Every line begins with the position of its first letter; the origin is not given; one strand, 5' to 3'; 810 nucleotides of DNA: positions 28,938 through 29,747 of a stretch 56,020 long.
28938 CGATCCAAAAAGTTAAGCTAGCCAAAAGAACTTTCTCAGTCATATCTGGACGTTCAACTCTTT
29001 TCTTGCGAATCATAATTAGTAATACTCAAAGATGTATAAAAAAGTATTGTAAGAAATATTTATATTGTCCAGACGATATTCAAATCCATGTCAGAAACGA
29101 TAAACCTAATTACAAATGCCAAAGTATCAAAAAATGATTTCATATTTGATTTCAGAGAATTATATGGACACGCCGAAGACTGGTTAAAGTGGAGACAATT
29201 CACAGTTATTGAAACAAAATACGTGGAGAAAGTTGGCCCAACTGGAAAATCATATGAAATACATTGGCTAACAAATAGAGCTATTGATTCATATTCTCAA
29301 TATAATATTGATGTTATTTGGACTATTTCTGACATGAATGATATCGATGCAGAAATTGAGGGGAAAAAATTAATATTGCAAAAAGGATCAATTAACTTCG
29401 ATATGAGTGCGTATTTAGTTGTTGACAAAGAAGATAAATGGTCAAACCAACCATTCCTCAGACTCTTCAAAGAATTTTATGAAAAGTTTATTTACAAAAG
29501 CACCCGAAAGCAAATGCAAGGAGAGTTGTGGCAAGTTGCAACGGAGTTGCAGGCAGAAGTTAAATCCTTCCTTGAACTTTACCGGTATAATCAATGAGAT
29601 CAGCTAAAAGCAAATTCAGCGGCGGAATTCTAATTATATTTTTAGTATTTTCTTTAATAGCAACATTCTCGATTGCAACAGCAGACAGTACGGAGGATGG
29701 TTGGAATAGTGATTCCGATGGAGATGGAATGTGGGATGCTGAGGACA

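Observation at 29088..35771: Operon of two giant Ca-binding surface proteins built from integrin-like, thrombospondin-like and PKD-like modules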

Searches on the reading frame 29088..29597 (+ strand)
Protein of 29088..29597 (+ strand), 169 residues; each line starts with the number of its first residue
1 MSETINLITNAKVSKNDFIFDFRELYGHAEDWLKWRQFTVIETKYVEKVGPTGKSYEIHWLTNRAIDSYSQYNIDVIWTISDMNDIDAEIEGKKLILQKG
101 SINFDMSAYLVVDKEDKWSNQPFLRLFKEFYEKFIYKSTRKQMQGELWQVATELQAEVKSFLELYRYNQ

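Call 3: search_protein_families(library=pfam, proteins=[window:29088-29597:+], max_evalue=0.1)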
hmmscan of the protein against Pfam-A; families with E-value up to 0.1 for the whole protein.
window:29088-29597:+ (169 aa): 0 families

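Call 8: find_homologous_proteins(query=window:29088-29597:+, max_evalue=0.001)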
Query window:29088-29597:+ (169 aa): 12 proteins with E <= 0.001 among 25 candidates.
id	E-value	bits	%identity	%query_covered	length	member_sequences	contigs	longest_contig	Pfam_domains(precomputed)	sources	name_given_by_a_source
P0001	3.4e-101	354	92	100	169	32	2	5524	-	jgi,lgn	jgi:hypothetical protein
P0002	2.6e-91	322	83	100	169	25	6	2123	-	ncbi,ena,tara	tara:strand:- start:745 stop:1254 length:510 start_codon:yes stop_codon:yes gene_type:complete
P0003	1.9e-90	319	83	100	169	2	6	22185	-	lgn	-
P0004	6.6e-88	310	81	100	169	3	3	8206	-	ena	-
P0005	4.2e-85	301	79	100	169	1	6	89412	-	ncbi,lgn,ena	-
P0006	5.3e-85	301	79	100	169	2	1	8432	-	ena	-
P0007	6.4e-65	236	61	99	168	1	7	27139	-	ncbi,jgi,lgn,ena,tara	jgi:hypothetical protein|tara:strand:- start:643 stop:1149 length:507 start_codon:yes stop_codon:yes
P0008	5.3e-55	203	54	100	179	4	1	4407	-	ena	-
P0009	1.1e-53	199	54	99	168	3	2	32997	-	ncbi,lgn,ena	-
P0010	2.8e-52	195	51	99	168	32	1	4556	-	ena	-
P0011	6.6e-40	154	45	98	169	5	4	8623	-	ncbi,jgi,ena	jgi:hypothetical protein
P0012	3.5e-39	152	43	98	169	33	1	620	-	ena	-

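Call 9: find_encoding_contigs(protein=P0005, flank=10000, max_places=3)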
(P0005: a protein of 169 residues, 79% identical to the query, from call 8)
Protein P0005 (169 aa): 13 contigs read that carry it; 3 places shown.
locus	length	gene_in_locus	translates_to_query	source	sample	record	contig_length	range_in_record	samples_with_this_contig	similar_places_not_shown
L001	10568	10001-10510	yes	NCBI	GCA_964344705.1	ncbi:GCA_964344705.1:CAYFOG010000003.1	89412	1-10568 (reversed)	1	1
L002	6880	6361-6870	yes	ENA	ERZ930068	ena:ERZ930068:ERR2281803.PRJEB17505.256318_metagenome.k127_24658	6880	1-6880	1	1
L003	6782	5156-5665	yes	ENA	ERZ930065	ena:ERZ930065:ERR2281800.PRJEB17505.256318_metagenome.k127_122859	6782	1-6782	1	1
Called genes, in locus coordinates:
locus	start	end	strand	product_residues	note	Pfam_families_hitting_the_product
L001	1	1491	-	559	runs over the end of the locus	PF00437:T2SSE, PF27713:UCP018868 (weak)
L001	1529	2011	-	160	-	-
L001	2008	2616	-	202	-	-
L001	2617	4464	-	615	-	-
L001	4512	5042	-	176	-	-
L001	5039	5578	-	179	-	-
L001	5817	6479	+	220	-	PF10469:AKAP7_NLS, PF02834:LigT_PEase, PF13563:2_5_RNA_ligase2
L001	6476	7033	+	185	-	-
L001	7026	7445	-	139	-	-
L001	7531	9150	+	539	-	PF00118:Cpn60_TCP1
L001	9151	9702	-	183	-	PF01917:Flagellin_arch-type (weak)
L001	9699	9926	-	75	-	-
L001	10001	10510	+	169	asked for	-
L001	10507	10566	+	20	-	?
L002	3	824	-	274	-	?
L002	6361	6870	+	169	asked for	-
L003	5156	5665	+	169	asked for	-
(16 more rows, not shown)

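Call 10: find_encoding_contigs(protein=P0009, flank=10000, max_places=3)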
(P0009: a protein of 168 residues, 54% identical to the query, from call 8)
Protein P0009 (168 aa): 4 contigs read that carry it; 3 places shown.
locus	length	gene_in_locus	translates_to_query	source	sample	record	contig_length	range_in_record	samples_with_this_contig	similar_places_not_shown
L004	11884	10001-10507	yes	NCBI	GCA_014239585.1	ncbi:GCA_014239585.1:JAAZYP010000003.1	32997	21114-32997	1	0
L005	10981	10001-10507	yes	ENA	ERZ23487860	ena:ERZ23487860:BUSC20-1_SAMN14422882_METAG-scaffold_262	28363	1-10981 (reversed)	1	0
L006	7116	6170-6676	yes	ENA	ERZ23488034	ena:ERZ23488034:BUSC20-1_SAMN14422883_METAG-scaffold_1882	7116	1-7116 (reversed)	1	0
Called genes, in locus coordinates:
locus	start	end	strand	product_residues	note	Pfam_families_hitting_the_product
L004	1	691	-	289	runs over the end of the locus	PF00482:T2SSF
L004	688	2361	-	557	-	PF00437:T2SSE, PF27713:UCP018868 (weak)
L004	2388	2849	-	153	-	-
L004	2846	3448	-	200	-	-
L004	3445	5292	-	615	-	-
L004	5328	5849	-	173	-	-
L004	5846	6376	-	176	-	-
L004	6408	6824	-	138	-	-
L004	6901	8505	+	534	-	PF00118:Cpn60_TCP1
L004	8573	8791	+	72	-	-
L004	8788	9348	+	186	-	PF01917:Flagellin_arch-type (weak)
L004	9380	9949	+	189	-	PF01917:Flagellin_arch-type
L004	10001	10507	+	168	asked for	-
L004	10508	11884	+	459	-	?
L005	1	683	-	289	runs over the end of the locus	PF00482:T2SSF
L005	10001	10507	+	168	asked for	-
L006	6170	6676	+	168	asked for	-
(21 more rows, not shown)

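Call 11: find_encoding_contigs(protein=P0011, flank=10000, max_places=3)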
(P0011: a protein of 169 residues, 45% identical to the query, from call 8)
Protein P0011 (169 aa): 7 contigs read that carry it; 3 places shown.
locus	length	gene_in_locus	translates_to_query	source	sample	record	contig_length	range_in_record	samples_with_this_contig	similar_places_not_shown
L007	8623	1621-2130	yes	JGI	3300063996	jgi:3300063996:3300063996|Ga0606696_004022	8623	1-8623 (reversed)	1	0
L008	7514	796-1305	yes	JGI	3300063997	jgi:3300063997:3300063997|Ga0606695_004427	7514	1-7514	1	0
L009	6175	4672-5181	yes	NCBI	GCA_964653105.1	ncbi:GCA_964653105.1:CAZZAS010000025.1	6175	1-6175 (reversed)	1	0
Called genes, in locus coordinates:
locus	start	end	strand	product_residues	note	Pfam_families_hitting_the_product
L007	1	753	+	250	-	?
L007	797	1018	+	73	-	-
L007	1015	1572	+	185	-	PF01917:Flagellin_arch-type (weak)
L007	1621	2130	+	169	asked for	-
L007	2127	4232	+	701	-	-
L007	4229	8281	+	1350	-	PF17963:Big_9 (weak)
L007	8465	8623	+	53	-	?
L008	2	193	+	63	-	?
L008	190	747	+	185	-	PF01917:Flagellin_arch-type (weak)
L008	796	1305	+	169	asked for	-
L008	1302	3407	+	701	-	-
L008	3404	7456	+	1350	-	PF17963:Big_9 (weak)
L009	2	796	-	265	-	?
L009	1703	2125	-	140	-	-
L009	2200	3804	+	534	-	PF00118:Cpn60_TCP1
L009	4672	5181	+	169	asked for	-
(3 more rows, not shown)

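Call 14: find_related_loci(query=A1, collection=genome_contigs, flank=10000)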
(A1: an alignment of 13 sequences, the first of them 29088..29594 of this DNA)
Query A1 (169 aa) in genome_contigs; peptide patterns used: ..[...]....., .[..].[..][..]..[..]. (x = any residue, [..] = any of these).
82 stretches matched a pattern; 8 encode a relative of the query (tblastn E <= 1e-3); 8 distinct loci.
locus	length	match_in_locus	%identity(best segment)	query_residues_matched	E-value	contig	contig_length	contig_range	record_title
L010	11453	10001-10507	82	1-169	4e-97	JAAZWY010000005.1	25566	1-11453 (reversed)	MAG: Nanoarchaeota archaeon isolate bin102p NODE_5_length_25566_cov_14.132374, whole genome shotgun sequence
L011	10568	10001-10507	79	1-169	1e-90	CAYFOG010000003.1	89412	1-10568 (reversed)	MAG TPA_asm: Candidatus Woesearchaeota archaeon isolate ERP019367_co1_78 genome assembly, contig: NODE_335_length_89412_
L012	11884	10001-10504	54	1-168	4e-60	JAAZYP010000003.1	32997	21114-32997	MAG: Nanoarchaeota archaeon isolate bin62s NODE_3_length_32997_cov_15.040040, whole genome shotgun sequence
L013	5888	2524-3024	52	1-168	1e-58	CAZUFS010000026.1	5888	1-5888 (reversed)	MAG TPA_asm: Candidatus Woesearchaeota archaeon isolate SRP077602_co3_356 genome assembly, contig: NODE_26174_length_588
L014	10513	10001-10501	52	1-168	8e-58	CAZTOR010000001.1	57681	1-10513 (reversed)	MAG TPA_asm: Candidatus Woesearchaeota archaeon isolate SRP077602_co3_552 genome assembly, contig: NODE_408_length_57681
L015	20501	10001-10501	46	1-166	1e-47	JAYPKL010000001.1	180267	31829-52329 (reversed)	MAG: Candidatus Woesearchaeota archaeon isolate 139576_S177_concoct_bins.tsv.011 NODE_23_length_180267_cov_6.865569, who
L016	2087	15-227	37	97-166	1e-10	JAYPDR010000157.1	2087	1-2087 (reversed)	MAG: Marinoscillum sp. isolate 139580_S181_metabat_bins_sspec.tsv.117_sub NODE_48552_length_2087_cov_2.143209, whole gen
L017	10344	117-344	34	81-165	3e-5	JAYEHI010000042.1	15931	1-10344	MAG: Campylobacterota bacterium isolate MAG222 MAG222_42, whole genome shotgun sequence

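Call 19: predict_structure(alignment_id=A1)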
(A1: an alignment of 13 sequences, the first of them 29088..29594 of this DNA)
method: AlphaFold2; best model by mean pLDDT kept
length: 169 residues; sequences in the alignment: 13
mean_pLDDT: 86.1   pTM: 0.76
mean pLDDT of the five models: 86.1, 84.4, 84.0, 82.7, 82.4
residues with pLDDT >= 90: 87; 70-90: 71; 50-70: 9; < 50: 2
segments of 3 or more residues with pLDDT < 50: none
pLDDT, mean of each block of 10 residues (from residue 1): 80 88 91 95 93 92 91 95 84 81 94 78 72 80 93 92 63
secondary structure, 60 per line:
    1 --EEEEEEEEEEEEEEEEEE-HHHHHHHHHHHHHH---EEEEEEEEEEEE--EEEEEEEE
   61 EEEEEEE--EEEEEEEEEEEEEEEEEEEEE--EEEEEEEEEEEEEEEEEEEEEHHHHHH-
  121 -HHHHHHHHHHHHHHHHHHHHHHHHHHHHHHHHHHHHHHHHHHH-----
elements in order: E3-20 H22-35 E39-50 E53-67 E70-90 E93-113 H114-119 H122-164

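Call 22: fold_search(model_id=the predicted structure, library=pdb)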
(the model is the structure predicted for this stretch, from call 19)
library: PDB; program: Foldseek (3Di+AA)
matches with E <= 10: 1030; with E <= 0.001: 0
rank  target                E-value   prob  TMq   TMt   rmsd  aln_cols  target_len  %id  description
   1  3oji_B                3.2e-03  0.51  0.21  0.20  15.8       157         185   12  X-ray crystal structure of the Py13 -pyrabactin complex (released 2011-08-10)
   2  1pp0_A                4.6e-03  1.00  0.39  0.35   7.1       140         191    9  volvatoxin A2 in monoclinic crystal (released 2004-08-24)
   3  6i3y_C                5.5e-03  0.41  0.21  0.21  20.9       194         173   11  Crystal structure of the human mitochondrial PRELID1K58V-TRIAP1 complex with PS (released 2019-03-20)
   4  3klx_B                5.5e-03  0.35  0.18  0.17  16.5       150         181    7  Crystal structure of native abscisic acid receptor PYL3 (released 2010-11-10)
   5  5n8q_C                6.2e-03  0.38  0.20  0.21  13.8       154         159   12  Structure of truncated Norcoclaurine Synthase from Thalictrum flavum (released 2017-09-27)
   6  1pp0_B                8.8e-03  0.98  0.38  0.34   7.3       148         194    9  volvatoxin A2 in monoclinic crystal (released 2004-08-24)
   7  6i3v_B                8.8e-03  0.38  0.22  0.22  20.7       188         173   11  x-ray structure of the human mitochondrial PRELID1 in complex with TRIAP1 (released 2019-03-20)
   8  6kyl_B                1.3e-02  0.30  0.20  0.22  20.3       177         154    9  Crystal Structure of Phosphatidic acid Transporter Ups1/Mdm35 in Complex with (2R)-3-(phosphonooxy)propane-1,2-diyl di (released 2019-10-02)
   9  1vcy                  1.4e-02  0.93  0.36  0.32   7.7       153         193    9  VVA2 isoform (released 2004-10-05)
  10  7z1r                  1.4e-02  0.47  0.28  0.25  17.0       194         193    9  X-ray crystal structure of SLPYL1-E151D mutant ABA complex (released 2022-07-13)
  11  3ron_A                1.9e-02  0.63  0.26  0.24   8.8       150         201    9  Crystal Structure and Hemolytic Activity of the Cyt1Aa Toxin from Bacillus thuringiensis subsp. israelensis (released 2011-10-12)
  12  3jcu_P                2.1e-02  0.82  0.28  0.28   7.3       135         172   10  Cryo-EM structure of spinach PSII-LHCII supercomplex at 3.2 Angstrom resolution (released 2016-05-25)
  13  3pgs_B                2.3e-02  0.84  0.21  0.09   7.8        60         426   12  Phe3Gly mutant of EcFadL (released 2011-05-25)
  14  3ron_B                2.3e-02  0.72  0.29  0.25   8.4       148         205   10  Crystal Structure and Hemolytic Activity of the Cyt1Aa Toxin from Bacillus thuringiensis subsp. israelensis (released 2011-10-12)
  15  4ncp_A                2.4e-02  0.20  0.16  0.16  16.6       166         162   10  Crystal Structure of 4-HBT like thioesterase SAV1878 from Staphylococcus aureus subsp. aureus Mu50 (released 2014-11-05)
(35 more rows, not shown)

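Call 27: find_encoding_contigs(protein=P0003, flank=10000, max_places=4)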
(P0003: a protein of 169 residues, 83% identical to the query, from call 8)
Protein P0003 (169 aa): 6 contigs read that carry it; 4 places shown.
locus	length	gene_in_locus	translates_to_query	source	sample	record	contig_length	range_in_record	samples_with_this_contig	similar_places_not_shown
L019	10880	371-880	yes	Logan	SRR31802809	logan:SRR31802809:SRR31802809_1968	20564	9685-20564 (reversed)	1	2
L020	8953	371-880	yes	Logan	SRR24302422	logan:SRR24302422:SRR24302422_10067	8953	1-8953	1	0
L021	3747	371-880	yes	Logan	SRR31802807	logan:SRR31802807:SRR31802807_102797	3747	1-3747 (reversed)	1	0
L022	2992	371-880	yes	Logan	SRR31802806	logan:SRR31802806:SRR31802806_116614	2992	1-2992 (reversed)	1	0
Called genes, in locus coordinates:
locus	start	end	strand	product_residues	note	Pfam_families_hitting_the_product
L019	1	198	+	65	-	?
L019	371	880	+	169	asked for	-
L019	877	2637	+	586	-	PF18911:PKD_4 (faint)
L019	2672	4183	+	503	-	-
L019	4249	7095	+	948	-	PF02412:TSP_3 (faint), PF00801:PKD, PF18911:PKD_4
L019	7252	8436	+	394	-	PF01751:Toprim (weak), PF13662:Toprim_4, PF13155:Toprim_2 (weak)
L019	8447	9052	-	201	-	PF13489:Methyltransf_23 (weak), PF01209:Ubie_methyltran (weak), PF13847:Methyltransf_31 (weak), PF08241:Methyltransf_11, PF08242:Methyltransf_12, PF13649:Methyltransf_25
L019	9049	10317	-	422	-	PF01909:NTP_transf_2 (weak), PF09249:tRNA_NucTransf2, PF21133:CAA_C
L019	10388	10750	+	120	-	-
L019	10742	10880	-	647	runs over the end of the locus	PF05833:NFACT_N, PF05670:NFACT-R_1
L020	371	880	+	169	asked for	-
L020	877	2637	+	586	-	PF18911:PKD_4 (faint)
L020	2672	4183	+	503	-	-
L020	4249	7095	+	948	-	PF02412:TSP_3 (faint), PF00801:PKD, PF18911:PKD_4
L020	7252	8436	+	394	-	PF01751:Toprim (weak), PF13662:Toprim_4, PF13155:Toprim_2 (weak)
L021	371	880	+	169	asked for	-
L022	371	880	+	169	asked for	-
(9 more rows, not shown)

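Call 30: search_protein_representatives(alignment_id=A1)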
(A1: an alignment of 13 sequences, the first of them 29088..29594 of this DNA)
Query: 13 sequences, 169 profile positions. Proteins with E-value up to 0.001 (for the whole library): 1342; up to 1e-10: 537; up to 1e-30: 5. The best 150 are listed.
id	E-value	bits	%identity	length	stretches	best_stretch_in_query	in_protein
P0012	1.5e-75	268.7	-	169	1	1-168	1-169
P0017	5.6e-36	140.0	-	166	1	1-167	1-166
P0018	6.9e-33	129.9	-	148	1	1-147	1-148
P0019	1.8e-32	128.5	-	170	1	3-167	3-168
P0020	2.0e-31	125.2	-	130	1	42-167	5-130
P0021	4.1e-29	117.7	-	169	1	20-166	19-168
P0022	1.2e-28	116.1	-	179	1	5-168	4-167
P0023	1.2e-28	116.1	-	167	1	15-164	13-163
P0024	3.0e-28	114.8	-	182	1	2-168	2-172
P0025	2.6e-27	111.8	-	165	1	1-164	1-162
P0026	1.1e-26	109.8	-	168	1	18-164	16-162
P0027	1.2e-26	109.7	-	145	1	2-128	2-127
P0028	1.4e-26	109.4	-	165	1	8-167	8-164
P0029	2.7e-26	108.5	-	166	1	8-164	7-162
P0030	5.4e-26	107.5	-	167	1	5-164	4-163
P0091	2.9e-19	85.6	-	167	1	2-166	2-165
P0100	6.2e-19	84.5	-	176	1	11-164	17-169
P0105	8.0e-19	84.2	-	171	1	1-168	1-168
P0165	1.4e-16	76.8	-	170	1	5-169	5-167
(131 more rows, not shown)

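Call 33: search_protein_families(library=pfam, alignment_id=A2, max_evalue=0.1)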
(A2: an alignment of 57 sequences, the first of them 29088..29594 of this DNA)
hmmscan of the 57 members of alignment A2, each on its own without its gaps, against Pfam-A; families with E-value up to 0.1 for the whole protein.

A. member 1, window:29088-29594:+ (169 aa): 0 families

B. families by the number of members that match (of 57 scanned): 22 families
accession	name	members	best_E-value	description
PF09569.16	RE_ScaI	1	0.0043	ScaI restriction endonuclease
PF10547.14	P22_AR_N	1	0.0078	P22_AR N-terminal domain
PF15587.11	Imm9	1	0.01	Immunity protein 9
PF23309.1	DUF7083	1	0.011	Domain of unknown function (DUF7083)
PF15277.12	Sec3-PIP2_bind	1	0.012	Exocyst complex component SEC3 N-terminal PIP2 binding PH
PF20250.3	FapA_N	1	0.018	Flagellar Assembly Protein A N-terminal region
PF17191.10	RecG_wedge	1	0.019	RecG wedge domain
PF06956.16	RtcR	1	0.02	Regulator of RNA terminal phosphate cyclase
PF15123.11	DUF4562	1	0.026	Domain of unknown function (DUF4562)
PF03382.20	DUF285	1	0.027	Mycoplasma protein of unknown function, DUF285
PF16151.10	DUF4859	1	0.038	Domain of unknown function (DUF4859)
PF00094.30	VWD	1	0.048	von Willebrand factor type D domain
PF09186.17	DUF1949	1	0.05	Domain of unknown function (DUF1949)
PF05856.17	ARPC4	1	0.052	ARP2/3 complex 20 kDa subunit (ARPC4)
PF21583.2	Fiber_head_BAdV-4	1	0.057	BAdV-4, Fiber, head domain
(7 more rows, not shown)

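Call 34: search_solved_structures(query=A2, max_evalue=10)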
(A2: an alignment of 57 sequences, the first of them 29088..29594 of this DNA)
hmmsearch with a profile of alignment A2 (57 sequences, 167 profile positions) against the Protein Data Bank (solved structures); distinct sequences matched with E-value up to 10: 0.
